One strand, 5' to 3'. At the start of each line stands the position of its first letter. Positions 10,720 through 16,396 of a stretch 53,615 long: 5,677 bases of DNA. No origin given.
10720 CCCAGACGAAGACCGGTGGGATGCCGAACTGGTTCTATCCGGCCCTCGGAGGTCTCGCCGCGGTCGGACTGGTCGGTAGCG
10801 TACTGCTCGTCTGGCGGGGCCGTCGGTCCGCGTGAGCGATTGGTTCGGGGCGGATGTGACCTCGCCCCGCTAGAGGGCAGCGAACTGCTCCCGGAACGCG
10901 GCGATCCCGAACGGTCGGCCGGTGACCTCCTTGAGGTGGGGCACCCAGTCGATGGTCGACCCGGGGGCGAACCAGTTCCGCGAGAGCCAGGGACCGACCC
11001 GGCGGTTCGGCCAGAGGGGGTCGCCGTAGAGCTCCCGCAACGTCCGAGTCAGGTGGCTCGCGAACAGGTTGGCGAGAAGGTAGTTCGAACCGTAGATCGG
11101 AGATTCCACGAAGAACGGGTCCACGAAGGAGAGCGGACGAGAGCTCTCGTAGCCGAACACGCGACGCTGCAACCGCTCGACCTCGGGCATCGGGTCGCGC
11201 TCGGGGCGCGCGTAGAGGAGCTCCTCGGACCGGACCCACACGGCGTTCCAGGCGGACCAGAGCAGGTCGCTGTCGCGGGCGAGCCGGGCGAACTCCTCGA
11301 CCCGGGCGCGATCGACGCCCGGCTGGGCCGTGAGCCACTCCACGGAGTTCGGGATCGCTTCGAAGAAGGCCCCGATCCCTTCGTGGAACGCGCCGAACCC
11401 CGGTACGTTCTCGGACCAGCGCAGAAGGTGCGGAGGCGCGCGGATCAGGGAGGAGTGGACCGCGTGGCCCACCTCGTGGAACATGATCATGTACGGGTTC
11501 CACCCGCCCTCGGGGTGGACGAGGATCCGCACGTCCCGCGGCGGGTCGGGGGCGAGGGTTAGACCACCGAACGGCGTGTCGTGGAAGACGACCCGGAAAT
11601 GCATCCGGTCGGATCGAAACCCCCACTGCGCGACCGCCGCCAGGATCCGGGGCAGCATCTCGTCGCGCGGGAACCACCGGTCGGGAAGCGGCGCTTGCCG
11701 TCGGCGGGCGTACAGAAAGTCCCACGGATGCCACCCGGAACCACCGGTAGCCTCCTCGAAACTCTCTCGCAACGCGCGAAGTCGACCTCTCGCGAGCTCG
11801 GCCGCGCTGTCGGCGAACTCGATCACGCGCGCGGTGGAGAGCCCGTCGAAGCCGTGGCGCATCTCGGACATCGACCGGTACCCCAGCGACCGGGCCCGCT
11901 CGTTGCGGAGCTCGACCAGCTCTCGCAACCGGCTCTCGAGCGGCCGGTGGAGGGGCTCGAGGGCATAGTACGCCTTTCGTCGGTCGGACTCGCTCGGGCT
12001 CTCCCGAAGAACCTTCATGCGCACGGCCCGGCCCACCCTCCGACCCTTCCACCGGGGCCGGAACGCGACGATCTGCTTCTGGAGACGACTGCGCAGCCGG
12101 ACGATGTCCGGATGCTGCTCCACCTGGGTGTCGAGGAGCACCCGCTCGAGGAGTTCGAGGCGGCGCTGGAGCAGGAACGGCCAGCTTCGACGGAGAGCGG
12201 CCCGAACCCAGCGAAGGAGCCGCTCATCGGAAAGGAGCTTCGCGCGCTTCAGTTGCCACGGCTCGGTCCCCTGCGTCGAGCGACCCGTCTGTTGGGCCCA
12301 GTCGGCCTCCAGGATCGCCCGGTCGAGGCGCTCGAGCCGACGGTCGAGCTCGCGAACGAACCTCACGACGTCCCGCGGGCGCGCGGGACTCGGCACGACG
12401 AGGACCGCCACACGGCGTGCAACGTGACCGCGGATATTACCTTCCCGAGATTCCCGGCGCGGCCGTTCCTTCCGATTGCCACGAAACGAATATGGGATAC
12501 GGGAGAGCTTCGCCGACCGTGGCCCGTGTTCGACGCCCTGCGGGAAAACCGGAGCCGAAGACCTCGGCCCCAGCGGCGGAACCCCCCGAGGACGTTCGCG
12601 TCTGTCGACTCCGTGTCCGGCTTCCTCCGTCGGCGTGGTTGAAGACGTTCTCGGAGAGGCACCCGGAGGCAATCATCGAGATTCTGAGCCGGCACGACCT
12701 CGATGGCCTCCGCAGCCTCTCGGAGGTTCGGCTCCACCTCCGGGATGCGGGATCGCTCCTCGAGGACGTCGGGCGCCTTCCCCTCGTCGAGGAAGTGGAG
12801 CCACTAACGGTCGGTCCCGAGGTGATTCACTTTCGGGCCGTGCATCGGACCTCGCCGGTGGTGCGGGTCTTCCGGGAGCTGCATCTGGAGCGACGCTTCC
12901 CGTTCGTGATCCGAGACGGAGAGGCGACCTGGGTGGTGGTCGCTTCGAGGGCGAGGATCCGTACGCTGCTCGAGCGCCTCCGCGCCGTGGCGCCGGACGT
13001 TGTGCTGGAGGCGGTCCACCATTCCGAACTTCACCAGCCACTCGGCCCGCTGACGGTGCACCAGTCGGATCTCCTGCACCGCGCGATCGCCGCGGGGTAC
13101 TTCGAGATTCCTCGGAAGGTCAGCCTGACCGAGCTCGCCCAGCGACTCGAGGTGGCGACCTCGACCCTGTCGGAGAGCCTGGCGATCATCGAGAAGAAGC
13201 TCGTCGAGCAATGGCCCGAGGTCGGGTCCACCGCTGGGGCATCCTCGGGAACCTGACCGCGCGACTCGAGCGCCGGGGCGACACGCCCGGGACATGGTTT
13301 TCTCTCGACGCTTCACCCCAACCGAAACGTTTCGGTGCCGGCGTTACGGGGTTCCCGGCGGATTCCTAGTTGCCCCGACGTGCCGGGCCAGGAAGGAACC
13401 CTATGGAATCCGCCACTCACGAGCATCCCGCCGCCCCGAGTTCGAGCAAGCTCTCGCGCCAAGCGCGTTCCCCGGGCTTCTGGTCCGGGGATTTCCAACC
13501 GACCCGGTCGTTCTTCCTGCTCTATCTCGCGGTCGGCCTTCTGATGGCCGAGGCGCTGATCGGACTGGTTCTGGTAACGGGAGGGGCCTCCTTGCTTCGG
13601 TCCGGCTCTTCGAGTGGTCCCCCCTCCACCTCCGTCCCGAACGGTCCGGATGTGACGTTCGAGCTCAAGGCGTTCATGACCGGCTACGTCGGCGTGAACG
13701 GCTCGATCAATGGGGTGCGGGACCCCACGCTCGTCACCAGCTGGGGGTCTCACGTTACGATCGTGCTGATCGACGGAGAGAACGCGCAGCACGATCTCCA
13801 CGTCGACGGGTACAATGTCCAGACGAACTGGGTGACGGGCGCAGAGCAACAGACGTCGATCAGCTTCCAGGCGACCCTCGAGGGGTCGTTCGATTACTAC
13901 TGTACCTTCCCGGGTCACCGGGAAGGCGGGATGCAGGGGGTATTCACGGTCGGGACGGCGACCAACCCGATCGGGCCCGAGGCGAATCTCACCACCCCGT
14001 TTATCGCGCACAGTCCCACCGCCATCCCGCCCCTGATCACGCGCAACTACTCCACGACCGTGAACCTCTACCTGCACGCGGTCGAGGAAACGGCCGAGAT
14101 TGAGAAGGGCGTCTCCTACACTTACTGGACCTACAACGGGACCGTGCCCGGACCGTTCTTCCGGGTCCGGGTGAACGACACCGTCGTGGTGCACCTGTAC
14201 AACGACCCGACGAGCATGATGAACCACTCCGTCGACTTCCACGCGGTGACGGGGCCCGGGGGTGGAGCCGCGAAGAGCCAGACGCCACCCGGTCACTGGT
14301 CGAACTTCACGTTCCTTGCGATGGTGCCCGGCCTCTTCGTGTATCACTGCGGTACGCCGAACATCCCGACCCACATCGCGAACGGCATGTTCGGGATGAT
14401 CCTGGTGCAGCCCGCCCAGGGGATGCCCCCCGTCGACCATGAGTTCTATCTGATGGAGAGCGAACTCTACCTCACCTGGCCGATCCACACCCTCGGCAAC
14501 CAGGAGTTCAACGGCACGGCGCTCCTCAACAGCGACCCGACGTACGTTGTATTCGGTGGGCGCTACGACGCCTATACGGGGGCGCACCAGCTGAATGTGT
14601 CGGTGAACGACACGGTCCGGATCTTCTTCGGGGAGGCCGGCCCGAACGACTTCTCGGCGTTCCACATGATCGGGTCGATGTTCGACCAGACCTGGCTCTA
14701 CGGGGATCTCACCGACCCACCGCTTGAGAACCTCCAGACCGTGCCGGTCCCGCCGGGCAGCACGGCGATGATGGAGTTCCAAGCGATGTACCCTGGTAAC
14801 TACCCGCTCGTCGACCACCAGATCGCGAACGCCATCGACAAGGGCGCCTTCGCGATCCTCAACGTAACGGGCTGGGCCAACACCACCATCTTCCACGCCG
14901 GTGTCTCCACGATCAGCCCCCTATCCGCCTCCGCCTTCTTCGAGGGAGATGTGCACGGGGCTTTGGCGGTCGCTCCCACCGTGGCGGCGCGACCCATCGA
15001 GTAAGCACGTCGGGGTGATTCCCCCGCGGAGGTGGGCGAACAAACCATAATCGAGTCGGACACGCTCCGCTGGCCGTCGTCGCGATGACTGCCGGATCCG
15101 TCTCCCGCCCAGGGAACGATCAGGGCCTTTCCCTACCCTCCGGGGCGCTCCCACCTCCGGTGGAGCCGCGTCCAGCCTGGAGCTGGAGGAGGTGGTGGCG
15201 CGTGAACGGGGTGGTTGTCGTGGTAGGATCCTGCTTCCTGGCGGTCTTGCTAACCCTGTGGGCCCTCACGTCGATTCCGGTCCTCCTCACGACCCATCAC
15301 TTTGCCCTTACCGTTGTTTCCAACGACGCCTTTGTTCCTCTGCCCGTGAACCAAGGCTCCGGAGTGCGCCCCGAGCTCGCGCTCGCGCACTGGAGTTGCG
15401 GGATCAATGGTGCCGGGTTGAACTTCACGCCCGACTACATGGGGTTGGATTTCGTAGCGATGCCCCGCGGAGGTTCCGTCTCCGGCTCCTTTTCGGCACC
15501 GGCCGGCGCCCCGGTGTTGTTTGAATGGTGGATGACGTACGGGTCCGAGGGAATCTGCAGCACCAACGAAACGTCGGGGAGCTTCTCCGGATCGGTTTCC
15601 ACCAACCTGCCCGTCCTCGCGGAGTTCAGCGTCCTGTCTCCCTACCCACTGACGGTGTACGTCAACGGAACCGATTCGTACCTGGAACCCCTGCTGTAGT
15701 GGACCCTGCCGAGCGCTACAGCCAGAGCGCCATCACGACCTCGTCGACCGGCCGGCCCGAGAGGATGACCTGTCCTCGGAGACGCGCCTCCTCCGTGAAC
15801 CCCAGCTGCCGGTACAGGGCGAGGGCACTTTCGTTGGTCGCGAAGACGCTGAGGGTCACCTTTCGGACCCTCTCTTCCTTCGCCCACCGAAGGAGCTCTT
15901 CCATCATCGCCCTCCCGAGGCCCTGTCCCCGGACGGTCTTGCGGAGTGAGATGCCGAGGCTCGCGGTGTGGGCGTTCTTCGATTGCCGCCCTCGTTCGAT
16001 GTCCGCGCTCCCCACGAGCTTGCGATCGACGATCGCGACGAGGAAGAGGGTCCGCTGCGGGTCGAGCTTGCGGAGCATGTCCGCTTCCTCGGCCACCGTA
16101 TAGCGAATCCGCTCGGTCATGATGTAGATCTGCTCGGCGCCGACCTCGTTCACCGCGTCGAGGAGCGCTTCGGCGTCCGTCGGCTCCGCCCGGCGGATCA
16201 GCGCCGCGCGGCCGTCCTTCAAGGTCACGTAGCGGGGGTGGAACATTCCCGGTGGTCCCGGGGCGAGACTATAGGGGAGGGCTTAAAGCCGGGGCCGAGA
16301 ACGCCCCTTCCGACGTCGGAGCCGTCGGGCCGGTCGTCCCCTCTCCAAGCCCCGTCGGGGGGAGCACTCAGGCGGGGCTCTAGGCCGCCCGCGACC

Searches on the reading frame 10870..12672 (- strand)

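Call 66: search_protein_families(library=pfam, proteins=[window:10870-12672:-], max_evalue=0.001)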
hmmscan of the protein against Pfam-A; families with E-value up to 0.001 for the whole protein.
window:10870-12672:- (600 aa): 1 family
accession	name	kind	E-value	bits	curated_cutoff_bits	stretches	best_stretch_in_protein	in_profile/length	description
PF01432.26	Peptidase_M3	-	3.6e-07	30.3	27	1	222-326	2-117/457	Peptidase family M3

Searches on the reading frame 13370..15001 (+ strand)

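Call 66: search_protein_families(library=pfam, proteins=[window:13370-15001:+], max_evalue=0.001)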
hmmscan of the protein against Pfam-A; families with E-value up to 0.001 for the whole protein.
window:13370-15001:+ (544 aa): 3 families
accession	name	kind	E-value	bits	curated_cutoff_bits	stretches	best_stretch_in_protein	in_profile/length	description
PF07732.21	Cu-oxidase_3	-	1.6e-13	51.2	21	1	239-349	4-117/119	Multicopper oxidase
PF07731.20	Cu-oxidase_2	-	2.9e-09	37.2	20.4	0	303-349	93-136/137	Multicopper oxidase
PF00127.26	Copper-bind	-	1.6e-05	25.7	21.2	1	150-194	57-98/99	Copper binding proteins, plastocyanin/azurin family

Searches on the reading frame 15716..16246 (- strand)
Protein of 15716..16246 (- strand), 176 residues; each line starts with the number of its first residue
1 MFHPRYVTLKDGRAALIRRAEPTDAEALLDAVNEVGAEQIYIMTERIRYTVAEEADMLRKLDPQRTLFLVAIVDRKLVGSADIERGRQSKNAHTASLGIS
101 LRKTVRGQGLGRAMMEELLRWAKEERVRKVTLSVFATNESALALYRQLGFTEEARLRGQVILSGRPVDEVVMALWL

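Call 66: search_protein_families(library=pfam, proteins=[window:15716-16246:-], max_evalue=0.001)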
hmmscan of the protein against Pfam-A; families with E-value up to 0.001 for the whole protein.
window:15716-16246:- (176 aa): 8 families
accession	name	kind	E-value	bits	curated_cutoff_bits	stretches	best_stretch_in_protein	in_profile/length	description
PF00583.31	Acetyltransf_1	-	3.2e-17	63.3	20.7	1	55-150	22-116/116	Acetyltransferase (GNAT) family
PF13508.13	Acetyltransf_7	-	1.8e-12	47.9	27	1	66-152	3-84/84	Acetyltransferase (GNAT) domain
PF13673.13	Acetyltransf_10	-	1.8e-11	44.5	23.6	1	45-152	11-109/128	Acetyltransferase (GNAT) domain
PF13302.13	Acetyltransf_3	-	3.3e-11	44.5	25.4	1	16-151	3-138/138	Acetyltransferase (GNAT) domain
PF13420.13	Acetyltransf_4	-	1.6e-09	38.4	24.3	1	17-171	1-155/155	Acetyltransferase (GNAT) domain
PF08445.16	FR47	-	2.1e-06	28.1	22.1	1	98-153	26-80/86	FR47-like protein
PF24553.2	Rv0428c_C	-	2e-05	24.8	27.2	1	101-157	167-222/224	Probable histone acetyltransferase Rv0428c C-terminal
PF13523.12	Acetyltransf_8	-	0.0007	19.7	27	0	103-154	89-141/145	Acetyltransferase (GNAT) domain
